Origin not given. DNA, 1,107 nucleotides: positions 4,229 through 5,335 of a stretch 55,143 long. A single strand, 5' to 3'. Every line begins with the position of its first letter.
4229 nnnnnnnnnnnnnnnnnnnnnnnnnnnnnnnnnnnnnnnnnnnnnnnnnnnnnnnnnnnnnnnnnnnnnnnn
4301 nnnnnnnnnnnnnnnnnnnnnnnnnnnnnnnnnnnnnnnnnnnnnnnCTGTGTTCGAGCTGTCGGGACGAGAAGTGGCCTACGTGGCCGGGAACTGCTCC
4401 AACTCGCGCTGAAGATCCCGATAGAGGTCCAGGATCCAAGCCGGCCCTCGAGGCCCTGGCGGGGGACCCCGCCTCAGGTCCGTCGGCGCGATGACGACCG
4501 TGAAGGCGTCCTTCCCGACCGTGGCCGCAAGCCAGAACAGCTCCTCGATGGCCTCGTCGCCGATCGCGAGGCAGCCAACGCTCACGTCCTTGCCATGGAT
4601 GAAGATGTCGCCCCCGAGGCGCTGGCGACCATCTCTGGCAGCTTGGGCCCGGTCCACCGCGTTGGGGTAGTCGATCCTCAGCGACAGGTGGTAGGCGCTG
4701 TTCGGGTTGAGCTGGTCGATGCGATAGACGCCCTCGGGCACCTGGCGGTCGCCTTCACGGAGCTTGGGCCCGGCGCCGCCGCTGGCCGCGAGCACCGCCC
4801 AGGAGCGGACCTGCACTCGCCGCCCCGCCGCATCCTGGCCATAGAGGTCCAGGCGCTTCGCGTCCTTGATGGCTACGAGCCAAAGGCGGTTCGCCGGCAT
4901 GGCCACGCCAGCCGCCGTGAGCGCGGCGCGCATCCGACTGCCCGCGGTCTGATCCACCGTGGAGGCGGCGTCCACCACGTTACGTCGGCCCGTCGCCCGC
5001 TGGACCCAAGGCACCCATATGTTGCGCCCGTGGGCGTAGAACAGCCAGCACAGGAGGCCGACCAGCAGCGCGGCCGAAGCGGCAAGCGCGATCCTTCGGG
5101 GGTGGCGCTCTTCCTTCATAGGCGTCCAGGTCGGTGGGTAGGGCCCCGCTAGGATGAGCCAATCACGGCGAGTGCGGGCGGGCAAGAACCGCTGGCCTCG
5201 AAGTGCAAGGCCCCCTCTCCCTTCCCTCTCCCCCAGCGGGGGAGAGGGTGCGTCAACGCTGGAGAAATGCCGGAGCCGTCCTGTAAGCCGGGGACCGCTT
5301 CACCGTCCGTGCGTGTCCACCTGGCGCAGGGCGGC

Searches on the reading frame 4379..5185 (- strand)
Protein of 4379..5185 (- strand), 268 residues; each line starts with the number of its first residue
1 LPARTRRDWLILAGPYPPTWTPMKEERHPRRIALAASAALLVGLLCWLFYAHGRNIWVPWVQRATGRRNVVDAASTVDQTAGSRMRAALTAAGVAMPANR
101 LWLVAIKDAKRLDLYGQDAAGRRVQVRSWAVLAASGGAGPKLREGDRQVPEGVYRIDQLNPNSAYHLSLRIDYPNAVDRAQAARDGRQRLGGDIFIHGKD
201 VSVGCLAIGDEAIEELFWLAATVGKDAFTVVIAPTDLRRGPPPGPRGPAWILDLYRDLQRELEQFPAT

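Call 80: search_protein_families(library=padloc, proteins=[window:4379-5185:-], max_evalue=0.0001)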
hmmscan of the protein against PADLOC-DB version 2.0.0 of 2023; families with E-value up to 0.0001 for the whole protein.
window:4379-5185:- (268 aa): 0 families

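Call 81: search_protein_families(library=pfam, proteins=[window:4379-5185:-], max_evalue=0.0001)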
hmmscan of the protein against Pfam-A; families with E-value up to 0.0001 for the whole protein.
window:4379-5185:- (268 aa): 1 family
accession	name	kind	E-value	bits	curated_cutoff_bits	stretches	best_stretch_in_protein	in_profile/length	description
PF03734.19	YkuD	-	4e-07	31.1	23.4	1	125-218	22-136/146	L,D-transpeptidase catalytic domain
